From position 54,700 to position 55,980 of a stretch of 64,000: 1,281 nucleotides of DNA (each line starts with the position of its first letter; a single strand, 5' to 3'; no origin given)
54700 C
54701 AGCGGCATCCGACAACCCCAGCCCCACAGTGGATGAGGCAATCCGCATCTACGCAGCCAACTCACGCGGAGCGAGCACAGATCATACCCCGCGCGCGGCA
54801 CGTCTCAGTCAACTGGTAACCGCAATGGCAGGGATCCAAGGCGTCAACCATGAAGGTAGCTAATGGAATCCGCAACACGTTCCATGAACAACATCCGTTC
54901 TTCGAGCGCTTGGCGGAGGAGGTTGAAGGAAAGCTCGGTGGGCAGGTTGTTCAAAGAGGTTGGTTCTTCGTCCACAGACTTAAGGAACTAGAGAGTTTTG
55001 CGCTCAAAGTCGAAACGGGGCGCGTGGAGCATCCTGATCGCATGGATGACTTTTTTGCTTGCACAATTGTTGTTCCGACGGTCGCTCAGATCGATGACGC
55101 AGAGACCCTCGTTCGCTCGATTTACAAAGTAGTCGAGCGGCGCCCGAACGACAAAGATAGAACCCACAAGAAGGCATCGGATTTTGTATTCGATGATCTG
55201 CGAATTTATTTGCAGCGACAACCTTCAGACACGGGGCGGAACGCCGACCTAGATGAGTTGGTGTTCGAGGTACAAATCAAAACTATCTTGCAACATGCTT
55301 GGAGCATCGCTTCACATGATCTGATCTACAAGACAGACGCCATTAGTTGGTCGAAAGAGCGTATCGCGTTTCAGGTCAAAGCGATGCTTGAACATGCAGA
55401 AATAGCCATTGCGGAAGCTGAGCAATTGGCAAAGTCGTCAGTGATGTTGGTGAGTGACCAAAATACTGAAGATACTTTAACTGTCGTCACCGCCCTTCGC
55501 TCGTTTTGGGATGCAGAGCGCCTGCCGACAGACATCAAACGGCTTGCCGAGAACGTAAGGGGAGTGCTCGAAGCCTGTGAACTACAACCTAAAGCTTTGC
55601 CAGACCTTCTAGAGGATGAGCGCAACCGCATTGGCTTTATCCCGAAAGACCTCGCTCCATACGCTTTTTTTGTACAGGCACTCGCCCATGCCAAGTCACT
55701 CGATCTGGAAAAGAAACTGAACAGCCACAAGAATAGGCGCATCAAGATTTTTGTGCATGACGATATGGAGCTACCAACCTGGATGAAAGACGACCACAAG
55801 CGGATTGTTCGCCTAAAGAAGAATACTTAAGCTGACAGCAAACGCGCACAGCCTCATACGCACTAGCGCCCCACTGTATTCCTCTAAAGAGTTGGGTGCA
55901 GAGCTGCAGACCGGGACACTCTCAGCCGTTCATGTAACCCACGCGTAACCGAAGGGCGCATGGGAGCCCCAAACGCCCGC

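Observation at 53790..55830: Overlapping DUF262 (GmrS/ParB-like) + RelA/SpoT-domain two-gene operon beside the tRNA: candidate undescribed defence or toxin system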

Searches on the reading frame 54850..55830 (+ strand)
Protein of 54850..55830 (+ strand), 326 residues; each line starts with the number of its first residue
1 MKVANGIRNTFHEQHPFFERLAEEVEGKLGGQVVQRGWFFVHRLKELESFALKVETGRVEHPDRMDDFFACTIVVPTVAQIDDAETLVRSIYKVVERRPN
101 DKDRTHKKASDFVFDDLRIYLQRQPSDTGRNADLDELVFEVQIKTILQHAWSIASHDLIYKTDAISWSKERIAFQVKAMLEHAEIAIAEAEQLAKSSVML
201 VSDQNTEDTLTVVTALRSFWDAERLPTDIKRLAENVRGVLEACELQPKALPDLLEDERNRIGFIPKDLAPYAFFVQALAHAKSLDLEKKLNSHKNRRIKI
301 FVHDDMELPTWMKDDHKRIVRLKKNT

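Call 3: search_protein_families(library=pfam, proteins=[window:54850-55830:+], max_evalue=1)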
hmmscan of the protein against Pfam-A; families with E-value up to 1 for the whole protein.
window:54850-55830:+ (326 aa): 4 families
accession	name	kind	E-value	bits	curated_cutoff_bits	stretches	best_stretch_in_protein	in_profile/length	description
PF04607.23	RelA_SpoT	-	2.5e-10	41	27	1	42-163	1-111/113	Region found in RelA / SpoT proteins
PF18365.6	PI_PP_C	-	0.0082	16.7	25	1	83-138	61-114/125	Phosphoinositide phosphatase C-terminal domain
PF09686.15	Plasmid_RAQPRD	-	0.061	13.9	23.1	1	178-256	14-75/76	Plasmid protein of unknown function (Plasmid_RAQPRD)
PF15575.11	Imm49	-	0.066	13.2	30.1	1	196-241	84-124/217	Immunity protein 49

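Call 4: search_protein_families(library=padloc, proteins=[window:54850-55830:+], max_evalue=1)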
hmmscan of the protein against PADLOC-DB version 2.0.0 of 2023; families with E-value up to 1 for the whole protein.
window:54850-55830:+ (326 aa): 2 families
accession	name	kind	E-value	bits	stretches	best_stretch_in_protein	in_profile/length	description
PDLC04999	PDC-S33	-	1.6e-08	32.4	1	34-154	62-177/349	-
PDLC01076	C3a146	-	0.012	13.5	1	142-251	4-115/165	DNA binding HTH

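Call 5: search_protein_families(library=ncbifam, proteins=[window:54850-55830:+], max_evalue=1)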
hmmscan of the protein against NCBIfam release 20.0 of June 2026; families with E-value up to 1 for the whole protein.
window:54850-55830:+ (326 aa): 2 families
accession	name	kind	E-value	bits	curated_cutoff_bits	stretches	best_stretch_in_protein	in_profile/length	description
TIGR01690.2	ICE_RAQPRD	equivalog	0.14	12.3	50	1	214-255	35-76/80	integrative conjugative element protein, RAQPRD family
NF047715.1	LIC12298_fam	subfamily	0.16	12.6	100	1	11-49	27-65/70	LIC12298 family protein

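Call 14: find_homologous_proteins(query=window:54850-55827:+, max_evalue=0.001)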
Query window:54850-55827:+ (326 aa): 887 proteins with E <= 0.001 among 3295 candidates; the best 120 are listed.
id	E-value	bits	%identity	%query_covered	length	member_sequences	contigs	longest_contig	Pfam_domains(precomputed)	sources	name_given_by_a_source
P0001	1.3e-213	726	100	100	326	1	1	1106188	PF04607.24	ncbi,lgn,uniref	ncbi:hypothetical protein [Pyruvatibacter sp.]|uniref:hypothetical protein n=1 Tax=Pyruvatibacter sp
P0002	4.4e-130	452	62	99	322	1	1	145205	PF04607.24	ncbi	-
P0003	6.4e-130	451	63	99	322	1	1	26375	PF04607.24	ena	-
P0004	1.5e-129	450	62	99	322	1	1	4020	PF04607.24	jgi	-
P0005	3.0e-129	449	62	99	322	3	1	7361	PF04607.24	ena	-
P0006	4.4e-129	448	63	98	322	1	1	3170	PF04607.24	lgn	-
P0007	8.6e-128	444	61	99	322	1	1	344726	PF04607.24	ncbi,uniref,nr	ncbi:hypothetical protein [uncultured Nitratireductor sp.]|uniref:hypothetical protein n=1 Tax=uncul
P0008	5.9e-127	442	60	99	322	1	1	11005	PF04607.24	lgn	-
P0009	6.0e-127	441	62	99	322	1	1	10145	PF04607.24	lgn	-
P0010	1.6e-126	440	61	99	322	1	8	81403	PF04607.24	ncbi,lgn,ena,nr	ncbi:MAG: hypothetical protein M0Z78_03510 [Betaproteobacteria bacterium]|nr:hypothetical protein [B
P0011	1.7e-126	440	61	99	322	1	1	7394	PF04607.24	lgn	-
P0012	9.0e-126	438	61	99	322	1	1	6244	PF04607.24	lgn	-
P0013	1.3e-125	437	62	99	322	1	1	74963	PF04607.24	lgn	-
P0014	2.3e-125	436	61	99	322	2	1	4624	PF04607.24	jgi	-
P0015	9.3e-125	434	62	99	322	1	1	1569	PF04607.24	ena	-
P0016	7.4e-124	431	60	98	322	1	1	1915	PF04607.24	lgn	-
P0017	1.6e-123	430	60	98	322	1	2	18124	PF04607.24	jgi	-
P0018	1.7e-123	430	61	99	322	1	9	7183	PF04607.24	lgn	-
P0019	4.0e-123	429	59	99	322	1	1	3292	PF04607.24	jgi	jgi:ppGpp synthetase/RelA/SpoT-type nucleotidyltranferase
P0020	7.9e-122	425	60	99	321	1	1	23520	PF04607.24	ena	-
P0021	2.1e-121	423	60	99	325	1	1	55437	PF04607.24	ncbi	-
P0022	6.5e-121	422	59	99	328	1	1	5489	PF04607.24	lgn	-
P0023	2.6e-120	420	58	99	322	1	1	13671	PF04607.24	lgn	-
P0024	5.0e-120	419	58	99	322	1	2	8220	PF04607.24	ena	-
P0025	5.8e-120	419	58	99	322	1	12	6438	PF04607.24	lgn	-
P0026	8.4e-120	418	58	99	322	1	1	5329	PF04607.24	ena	-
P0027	1.5e-119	417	58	99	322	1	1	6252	PF04607.24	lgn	-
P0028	1.5e-119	417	59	99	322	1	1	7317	PF04607.24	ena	-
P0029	2.0e-119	417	58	99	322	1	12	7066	PF04607.24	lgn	-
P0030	3.4e-119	416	63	93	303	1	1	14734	PF04607.24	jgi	-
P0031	3.4e-119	416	58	98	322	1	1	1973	PF04607.24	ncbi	-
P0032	4.5e-119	416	58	99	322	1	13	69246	PF04607.24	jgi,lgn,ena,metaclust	jgi:ppGpp synthetase/RelA/SpoT-type nucleotidyltranferase|metaclust:\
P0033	5.5e-119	415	58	98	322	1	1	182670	PF04607.24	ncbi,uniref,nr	ncbi:hypothetical protein [Caballeronia sp. GAFFF3]|uniref:hypothetical protein n=1 Tax=Caballeronia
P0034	2.0e-118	414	57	99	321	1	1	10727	PF04607.24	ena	-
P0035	2.1e-118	413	57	99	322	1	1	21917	PF04607.24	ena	-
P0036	2.2e-118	413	60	99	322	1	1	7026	PF04607.24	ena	-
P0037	2.8e-118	413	57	99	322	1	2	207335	PF04607.24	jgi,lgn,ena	jgi:ppGpp synthetase/RelA/SpoT-type nucleotidyltranferase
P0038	6.2e-118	412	56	99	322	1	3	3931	PF04607.24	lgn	-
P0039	1.2e-117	411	58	98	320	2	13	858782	PF04607.24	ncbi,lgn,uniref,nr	ncbi:Region found in RelA / SpoT proteins [Achromobacter xylosoxidans]|uniref:hypothetical protein n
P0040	1.3e-117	411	63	89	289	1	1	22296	PF04607.24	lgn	-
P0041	2.8e-117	410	56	99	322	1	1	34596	PF04607.24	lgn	-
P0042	3.2e-113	396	56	98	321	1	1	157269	PF04607.24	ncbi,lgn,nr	ncbi:MAG TPA: hypothetical protein VHB01_03460 [Nitrosospira sp.]|nr:hypothetical protein [Nitrososp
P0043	6.6e-113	395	54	99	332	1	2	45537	PF04607.24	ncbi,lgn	-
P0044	1.6e-112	394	56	98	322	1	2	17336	PF04607.24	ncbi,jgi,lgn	-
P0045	3.3e-112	393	55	98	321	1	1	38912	PF04607.24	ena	-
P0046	5.5e-112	392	54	99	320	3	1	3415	PF04607.24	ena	-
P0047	8.8e-112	392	54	99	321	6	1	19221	PF04607.24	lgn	-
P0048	1.5e-110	388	54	99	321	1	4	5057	PF04607.24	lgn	-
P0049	1.4e-109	384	54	99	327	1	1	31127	PF04607.24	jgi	jgi:ppGpp synthetase/RelA/SpoT-type nucleotidyltranferase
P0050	1.6e-109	384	55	99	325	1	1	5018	PF04607.24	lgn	-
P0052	5.7e-109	382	53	99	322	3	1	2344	PF04607.24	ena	-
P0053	7.4e-109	382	52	99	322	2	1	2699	PF04607.24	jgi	jgi:ppGpp synthetase/RelA/SpoT-type nucleotidyltranferase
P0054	7.8e-109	382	53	99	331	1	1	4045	PF04607.24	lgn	-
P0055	8.7e-109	382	53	99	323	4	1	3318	PF04607.24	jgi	jgi:ppGpp synthetase/RelA/SpoT-type nucleotidyltranferase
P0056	1.9e-108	381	55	99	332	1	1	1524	PF04607.24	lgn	-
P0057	2.1e-108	381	51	99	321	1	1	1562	PF04607.24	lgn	-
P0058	4.7e-108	379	55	99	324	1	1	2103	PF04607.24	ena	-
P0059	4.8e-108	379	54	99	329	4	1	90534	PF04607.24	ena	-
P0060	6.0e-108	379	54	99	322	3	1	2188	PF04607.24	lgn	-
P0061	9.4e-108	378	53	99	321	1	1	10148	PF04607.24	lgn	-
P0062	1.4e-107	378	52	99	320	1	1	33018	PF04607.24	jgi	jgi:ppGpp synthetase/RelA/SpoT-type nucleotidyltranferase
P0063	1.8e-107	378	53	99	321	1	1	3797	PF04607.24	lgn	-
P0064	5.8e-107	376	52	99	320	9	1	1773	PF04607.24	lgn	-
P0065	8.2e-107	375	52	99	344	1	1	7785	PF04607.24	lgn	-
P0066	1.7e-106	374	55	99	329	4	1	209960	PF04607.24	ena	-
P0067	1.8e-106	374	53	99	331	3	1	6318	PF04607.24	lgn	-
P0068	1.8e-106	374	53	99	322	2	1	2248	PF04607.24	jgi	-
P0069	2.0e-106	374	55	99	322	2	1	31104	PF04607.24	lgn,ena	-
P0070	2.0e-106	374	52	99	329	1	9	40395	PF04607.24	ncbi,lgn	-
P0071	2.6e-106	374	54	99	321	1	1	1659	PF04607.24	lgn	-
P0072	3.1e-106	373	51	100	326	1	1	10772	PF04607.24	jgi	jgi:ppGpp synthetase/RelA/SpoT-type nucleotidyltranferase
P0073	6.4e-106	372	53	99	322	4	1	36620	PF04607.24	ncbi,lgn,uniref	ncbi:MAG: hypothetical protein WCD12_03810 [Candidatus Binatus sp.]|uniref:hypothetical protein n=1 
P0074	1.2e-105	372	52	98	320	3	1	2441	PF04607.24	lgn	-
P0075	1.2e-105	371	52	99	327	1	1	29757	PF04607.24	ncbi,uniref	ncbi:hypothetical protein [Ensifer soli]|uniref:hypothetical protein n=1 Tax=Ciceribacter sp. sgz301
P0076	3.1e-105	370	52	99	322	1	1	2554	PF04607.24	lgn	-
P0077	4.6e-105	370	53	99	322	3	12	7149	PF04607.24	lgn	-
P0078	5.9e-105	369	51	100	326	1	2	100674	PF04607.24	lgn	-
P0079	8.7e-105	369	52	99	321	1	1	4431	PF04607.24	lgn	-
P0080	9.4e-105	369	53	99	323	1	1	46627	PF04607.24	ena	-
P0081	1.0e-104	368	52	99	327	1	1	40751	PF04607.24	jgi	jgi:ppGpp synthetase/RelA/SpoT-type nucleotidyltranferase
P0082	1.2e-104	368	51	98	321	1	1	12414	PF04607.24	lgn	-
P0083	1.2e-104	368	51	99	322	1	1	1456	PF04607.24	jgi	-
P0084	1.7e-104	368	51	99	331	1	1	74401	PF04607.24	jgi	jgi:ppGpp synthetase/RelA/SpoT-type nucleotidyltranferase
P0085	2.2e-104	367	53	99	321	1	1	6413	PF04607.24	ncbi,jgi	jgi:hypothetical protein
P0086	3.9e-104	367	52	99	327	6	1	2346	PF04607.24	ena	-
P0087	1.0e-103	365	50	99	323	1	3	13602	PF04607.24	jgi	jgi:ppGpp synthetase/RelA/SpoT-type nucleotidyltranferase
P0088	1.1e-103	365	51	100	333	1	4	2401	PF04607.24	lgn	-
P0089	1.1e-103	365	50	99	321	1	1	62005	PF04607.24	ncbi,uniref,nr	ncbi:hypothetical protein QN224_29935 [Sinorhizobium sp. 8-89]|uniref:hypothetical protein n=1 Tax=S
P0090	1.2e-103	365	52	99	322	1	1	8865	PF04607.24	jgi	jgi:ppGpp synthetase/RelA/SpoT-type nucleotidyltranferase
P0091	1.4e-103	365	51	99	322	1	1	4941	PF04607.24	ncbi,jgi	jgi:ppGpp synthetase/RelA/SpoT-type nucleotidyltranferase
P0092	3.0e-103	364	53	99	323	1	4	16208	PF04607.24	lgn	-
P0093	4.5e-103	363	51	98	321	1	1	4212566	PF04607.24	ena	-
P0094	6.5e-103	363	49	99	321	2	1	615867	PF04607.24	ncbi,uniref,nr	ncbi:hypothetical protein [Pseudomonas sp. DE0157]|uniref:hypothetical protein n=1 Tax=Pseudomonas s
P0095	8.5e-103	362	52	98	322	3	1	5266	PF04607.24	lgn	-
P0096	9.0e-103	362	52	99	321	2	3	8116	PF04607.24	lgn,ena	-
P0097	9.9e-103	362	52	99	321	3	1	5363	PF04607.24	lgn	-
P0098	1.1e-102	362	51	99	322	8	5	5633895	PF04607.24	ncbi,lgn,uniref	ncbi:hypothetical protein [Pseudomonas poae]|uniref:hypothetical protein n=1 Tax=Pseudomonas poae Ta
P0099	1.3e-102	362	50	99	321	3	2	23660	PF04607.24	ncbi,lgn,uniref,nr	ncbi:hypothetical protein [Pseudomonas pudica]|uniref:RelA/SpoT domain-containing protein n=1 Tax=Ps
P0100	3.7e-102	360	51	99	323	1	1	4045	PF04607.24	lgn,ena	-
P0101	8.6e-102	359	51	99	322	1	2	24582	PF04607.24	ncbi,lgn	ncbi:MAG: hypothetical protein WD715_09310 [Dongiaceae bacterium]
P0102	8.9e-102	359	52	99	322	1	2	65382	PF04607.24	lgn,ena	-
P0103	9.7e-102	359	52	98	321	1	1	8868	PF04607.24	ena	-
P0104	1.2e-101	358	51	99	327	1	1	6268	PF04607.24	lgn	-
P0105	1.3e-101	358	52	99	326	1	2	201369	PF04607.24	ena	-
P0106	1.4e-101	358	51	98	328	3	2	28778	PF04607.24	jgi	jgi:ppGpp synthetase/RelA/SpoT-type nucleotidyltranferase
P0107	1.6e-101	358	52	98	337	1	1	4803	PF04607.24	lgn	-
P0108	1.6e-101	358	51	99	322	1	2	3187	PF04607.24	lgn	-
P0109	1.8e-101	358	52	99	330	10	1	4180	PF04607.24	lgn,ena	-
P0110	2.0e-101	358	52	100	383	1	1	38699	PF04607.24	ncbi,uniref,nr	ncbi:hypothetical protein [Methylobacterium sp. E-046]|uniref:hypothetical protein n=1 Tax=Methyloba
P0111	2.1e-101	358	50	99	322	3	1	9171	PF04607.24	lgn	-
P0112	2.4e-101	357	52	99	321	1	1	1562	PF04607.24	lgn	-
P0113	2.7e-101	357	49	99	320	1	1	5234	PF04607.24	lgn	-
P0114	3.2e-101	357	51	99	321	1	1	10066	PF04607.24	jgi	jgi:ppGpp synthetase/RelA/SpoT-type nucleotidyltranferase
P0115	5.0e-101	356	51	99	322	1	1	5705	PF04607.24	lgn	-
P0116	5.1e-101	356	53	99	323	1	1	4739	PF04607.24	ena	-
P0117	6.3e-101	356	51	98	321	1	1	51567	PF04607.24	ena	-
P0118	6.3e-101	356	53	99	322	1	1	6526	PF04607.24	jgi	jgi:hypothetical protein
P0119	6.3e-101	356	49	99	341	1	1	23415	PF04607.24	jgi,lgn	jgi:ppGpp synthetase/RelA/SpoT-type nucleotidyltranferase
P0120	8.1e-101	356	50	99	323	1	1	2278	PF04607.24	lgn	-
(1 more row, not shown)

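Call 16: find_related_loci(query=A1, collection=genome_contigs, flank=6000)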
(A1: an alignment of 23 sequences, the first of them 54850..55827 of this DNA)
Query A1 (326 aa) in genome_contigs; peptide patterns used: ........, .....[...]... (x = any residue, [..] = any of these).
136 stretches matched a pattern; 91 encode a relative of the query (tblastn E <= 1e-3); the best 80 are kept; 80 distinct loci.
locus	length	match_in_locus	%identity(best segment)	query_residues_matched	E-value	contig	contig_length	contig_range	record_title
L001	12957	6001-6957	56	1-320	5e-121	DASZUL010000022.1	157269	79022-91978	MAG TPA_asm: Nitrosospira sp. isolate SMAG_U6104 k141_16107, whole genome shotgun sequence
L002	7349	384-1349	62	1-322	5e-138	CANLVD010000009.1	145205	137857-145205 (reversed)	uncultured Rhodobacteraceae bacterium isolate 2-848.fasta genome assembly, contig: NODE_9, whole genome shotgun sequence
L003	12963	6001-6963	55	1-322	3e-113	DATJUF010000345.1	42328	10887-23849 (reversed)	MAG TPA_asm: Candidatus Binataceae bacterium isolate SMAG_U15039 k141_1188783, whole genome shotgun sequence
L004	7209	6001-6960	52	1-322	6e-113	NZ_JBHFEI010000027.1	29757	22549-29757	Ciceribacter sp. sgz301302 L159_scaffold27, whole genome shotgun sequence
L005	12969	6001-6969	50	1-325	3e-109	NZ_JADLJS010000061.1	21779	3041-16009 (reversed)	Pseudomonas pudica strain 20-MO00628-0 contig00061, whole genome shotgun sequence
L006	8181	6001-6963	51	1-322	1e-107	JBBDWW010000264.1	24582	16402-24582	MAG: Dongiaceae bacterium isolate LejiaD_64_10 Lejia_D_3304_length_24582_cov_6, whole genome shotgun sequence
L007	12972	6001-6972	52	1-326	2e-107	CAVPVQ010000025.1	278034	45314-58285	MAG: uncultured Alphaproteobacteria bacterium isolate MFD00082.bin.1.161 genome assembly, contig: contig_5297, whole gen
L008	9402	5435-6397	51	1-322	1e-103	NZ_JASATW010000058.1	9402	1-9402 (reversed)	Sphaerothrix gracilis Ecp01 Spahero_58, whole genome shotgun sequence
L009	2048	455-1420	52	1-323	7e-108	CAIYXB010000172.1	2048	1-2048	uncultured bacterium isolate Loclat_bin-07551 genome assembly, contig: bin-07551:172/256, whole genome shotgun sequence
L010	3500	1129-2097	49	1-325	2e-103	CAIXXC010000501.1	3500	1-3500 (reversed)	MAG: uncultured Rhodospirillales bacterium isolate AM-2014_bin-1904 genome assembly, contig: bin-1904:501/541, whole gen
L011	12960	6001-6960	50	1-321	5e-99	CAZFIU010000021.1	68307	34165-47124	MAG TPA_asm: uncultured Syntrophobacterales bacterium isolate SRP109090_co2_231 genome assembly, contig: NODE_462_length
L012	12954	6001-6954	50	1-319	3e-97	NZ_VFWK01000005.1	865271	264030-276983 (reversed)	Mesorhizobium sp. B2-1-3A contig_5, whole genome shotgun sequence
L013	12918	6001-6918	47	1-325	6e-96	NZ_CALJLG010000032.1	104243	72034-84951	MAG: uncultured Brevundimonas sp. isolate SRR1506984_bin.157_CONCOCT_v1.1_MAG ERZ761607.261, whole genome shotgun sequen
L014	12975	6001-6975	42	1-323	2e-82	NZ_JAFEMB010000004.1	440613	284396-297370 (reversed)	Microvirga pudoricolor strain BT291 NODE_4_length_440613_cov_49.649804, whole genome shotgun sequence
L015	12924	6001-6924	44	1-309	1e-81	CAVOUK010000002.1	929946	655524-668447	MAG: Thermodesulfovibrionia bacterium isolate MFD10007.bin.2.208 genome assembly, contig: contig_11939, whole genome sho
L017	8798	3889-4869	40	1-326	2e-77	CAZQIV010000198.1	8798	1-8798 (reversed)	MAG TPA_asm: uncultured Lentimicrobiaceae bacterium isolate SRP191223_co1_241 genome assembly, contig: NODE_9856_length_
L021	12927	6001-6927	42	1-310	3e-74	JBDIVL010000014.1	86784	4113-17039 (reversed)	MAG: Candidatus Brocadiaceae bacterium isolate Bin_5 NODE_176_length_86784_cov_8.396944, whole genome shotgun sequence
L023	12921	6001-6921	41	1-308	2e-72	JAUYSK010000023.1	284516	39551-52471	MAG: Azonexus sp. isolate C8_concoct.bin.10 C8_k141_206709, whole genome shotgun sequence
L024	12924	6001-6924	42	1-309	4e-72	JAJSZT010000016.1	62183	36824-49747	MAG: Deltaproteobacteria bacterium isolate CR9063A Ga0402054_021, whole genome shotgun sequence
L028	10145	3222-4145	41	1-309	2e-71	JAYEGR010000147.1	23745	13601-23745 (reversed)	MAG: Thermodesulfobacteriota bacterium isolate MAG241 MAG241_147, whole genome shotgun sequence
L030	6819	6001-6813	43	1-272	2e-70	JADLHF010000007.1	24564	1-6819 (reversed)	MAG: Acetobacteraceae bacterium isolate SJ470 c_000000013287, whole genome shotgun sequence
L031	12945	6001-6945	40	1-310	1e-69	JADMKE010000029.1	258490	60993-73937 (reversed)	MAG: Candidatus Sericytochromatia bacterium isolate MAG_89 NODE_57_length_258490_cov_19.624068, whole genome shotgun seq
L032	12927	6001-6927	41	1-310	7e-70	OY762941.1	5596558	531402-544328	MAG: uncultured Syntrophobacter sp. isolate 8beb1b32-fcc7-4ae2-b8e9-2f20d438afad genome assembly, chromosome: 1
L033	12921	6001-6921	43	1-309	5e-69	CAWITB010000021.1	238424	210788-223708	MAG: Bryobacterales bacterium isolate MFD09603.bin.2.34 genome assembly, contig: contig_24845, whole genome shotgun sequ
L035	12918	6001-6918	42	1-308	1e-73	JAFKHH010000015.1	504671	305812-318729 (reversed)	MAG: Filimonas sp. isolate SCN18_14_9_16_R5_B_42_18 SCN18_14_9_16_R5_B_scaffold_11, whole genome shotgun sequence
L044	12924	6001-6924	41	1-309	7e-67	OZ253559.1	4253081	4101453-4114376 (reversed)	MAG: Rhodothermales bacterium isolate 7a99c234-90a3-4290-b700-cd5a0c5b5078 genome assembly, chromosome: 1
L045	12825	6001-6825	46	35-309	5e-67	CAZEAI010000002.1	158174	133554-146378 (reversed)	MAG TPA_asm: uncultured bacterium isolate SRP077602_co2_308 genome assembly, contig: NODE_76_length_158174_cov_5.244512,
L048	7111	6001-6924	41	1-309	3e-66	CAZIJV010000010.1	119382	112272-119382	MAG TPA_asm: uncultured Syntrophobacter sp. isolate SRP239243_co1_430 genome assembly, contig: NODE_115_length_119382_co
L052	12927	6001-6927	38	1-308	3e-64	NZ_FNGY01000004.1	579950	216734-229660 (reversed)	Pedobacter steynii strain DSM 19110, whole genome shotgun sequence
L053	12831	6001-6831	41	1-278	3e-64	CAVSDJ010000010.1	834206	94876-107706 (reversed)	MAG: Blastocatellia bacterium isolate MFD01916.bin.3.112 genome assembly, contig: contig_9977, whole genome shotgun sequ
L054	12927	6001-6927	41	1-310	1e-63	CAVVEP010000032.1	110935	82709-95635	MAG: uncultured delta proteobacterium isolate MFD02416.bin.3.208 genome assembly, contig: contig_3314, whole genome shot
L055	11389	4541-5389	38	1-283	1e-63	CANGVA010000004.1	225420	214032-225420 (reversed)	MAG: Bacteroidetes bacterium isolate RE-15aug16-236 genome assembly, contig: RE-15aug16-C8-p2, whole genome shotgun sequ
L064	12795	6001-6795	41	43-309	5e-60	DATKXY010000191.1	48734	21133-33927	MAG TPA_asm: archaeon isolate SMAG_U14205 k141_1962868, whole genome shotgun sequence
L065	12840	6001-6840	38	1-280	1e-59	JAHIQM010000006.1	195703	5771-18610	MAG: Proteobacteria bacterium isolate KR46_M_MetaG.mb.10 KR46_M_MetaG.mb.10_k141_16650, whole genome shotgun sequence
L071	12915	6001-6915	41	1-307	3e-66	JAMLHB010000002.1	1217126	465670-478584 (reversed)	MAG: Flavobacteriales bacterium isolate ACE_NR_BACT18 ACE_NR_BACT18_2, whole genome shotgun sequence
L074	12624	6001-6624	45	57-267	5e-56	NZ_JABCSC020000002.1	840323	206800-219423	Uliginosibacterium aquaticum strain IMCC34675 NODE_2_length_840323_cov_123.470798, whole genome shotgun sequence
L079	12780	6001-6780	34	1-310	1e-48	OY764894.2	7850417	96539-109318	MAG: uncultured Desulfobacterium sp. isolate 35125921-b51f-40db-957b-bccbeeb29ead genome assembly, chromosome: 1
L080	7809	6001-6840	34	1-278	3e-48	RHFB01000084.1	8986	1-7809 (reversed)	MAG: Nitrosopumilus sp. H13 scaffold_165, whole genome shotgun sequence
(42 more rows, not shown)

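Call 29: predict_structure(alignment_id=A1)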
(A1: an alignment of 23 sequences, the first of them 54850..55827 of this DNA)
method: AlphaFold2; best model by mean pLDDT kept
length: 326 residues; sequences in the alignment: 23
mean_pLDDT: 82.2   pTM: 0.55
mean pLDDT of the five models: 82.2, 82.0, 81.6, 78.0, 77.2
residues with pLDDT >= 90: 103; 70-90: 170; 50-70: 45; < 50: 8
segments of 3 or more residues with pLDDT < 50: 197-202
pLDDT, mean of each block of 10 residues (from residue 1): 82 89 92 93 87 72 67 90 92 87 67 78 81 86 89 68 61 77 80 59 76 93 87 91 90 94 85 93 86 77 88 85 63
secondary structure, 60 per line:
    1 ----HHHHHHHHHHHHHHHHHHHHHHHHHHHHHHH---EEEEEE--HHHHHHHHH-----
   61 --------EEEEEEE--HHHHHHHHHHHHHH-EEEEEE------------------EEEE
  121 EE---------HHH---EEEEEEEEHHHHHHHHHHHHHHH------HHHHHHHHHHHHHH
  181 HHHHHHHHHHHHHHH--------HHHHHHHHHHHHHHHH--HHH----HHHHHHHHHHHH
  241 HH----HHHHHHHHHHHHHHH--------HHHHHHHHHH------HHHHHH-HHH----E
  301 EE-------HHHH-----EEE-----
elements in order: H5-35 E39-44 H47-55 E69-75 H78-91 E93-98 E117-122 E138-145 H146-160 H167-195 H204-219 H229-242 H247-261 H270-279 H286-291 E300-302 H310-313 E319-321
